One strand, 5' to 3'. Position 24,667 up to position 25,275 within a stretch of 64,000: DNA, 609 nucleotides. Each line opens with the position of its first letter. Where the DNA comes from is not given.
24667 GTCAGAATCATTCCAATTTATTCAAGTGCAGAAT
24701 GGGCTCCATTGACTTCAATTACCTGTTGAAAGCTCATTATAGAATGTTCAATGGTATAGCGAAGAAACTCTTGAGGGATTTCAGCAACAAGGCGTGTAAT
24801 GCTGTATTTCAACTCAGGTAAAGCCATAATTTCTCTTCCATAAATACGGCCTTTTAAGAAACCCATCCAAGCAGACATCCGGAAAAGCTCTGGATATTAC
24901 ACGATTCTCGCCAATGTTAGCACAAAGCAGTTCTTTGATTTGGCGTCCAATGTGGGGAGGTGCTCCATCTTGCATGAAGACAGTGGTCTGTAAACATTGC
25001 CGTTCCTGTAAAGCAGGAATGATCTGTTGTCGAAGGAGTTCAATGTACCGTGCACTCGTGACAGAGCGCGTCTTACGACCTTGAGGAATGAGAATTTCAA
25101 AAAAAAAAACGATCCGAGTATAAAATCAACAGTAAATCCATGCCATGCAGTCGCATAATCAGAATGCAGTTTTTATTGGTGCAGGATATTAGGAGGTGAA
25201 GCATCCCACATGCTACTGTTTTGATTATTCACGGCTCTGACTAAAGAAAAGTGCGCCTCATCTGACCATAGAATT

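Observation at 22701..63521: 5' half of a TEP1 (telomerase-associated / vault protein, TROVE domain) homologue with large TE-filled introns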

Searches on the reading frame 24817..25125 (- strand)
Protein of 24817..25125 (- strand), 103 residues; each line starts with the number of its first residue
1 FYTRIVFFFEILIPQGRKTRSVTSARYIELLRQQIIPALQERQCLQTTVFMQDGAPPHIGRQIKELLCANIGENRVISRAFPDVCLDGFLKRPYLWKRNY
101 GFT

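Call 60: search_protein_families(library=pfam, proteins=[window:24817-25125:-], max_evalue=0.001)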
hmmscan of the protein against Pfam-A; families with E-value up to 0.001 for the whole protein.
seq(103 aa): 0 families
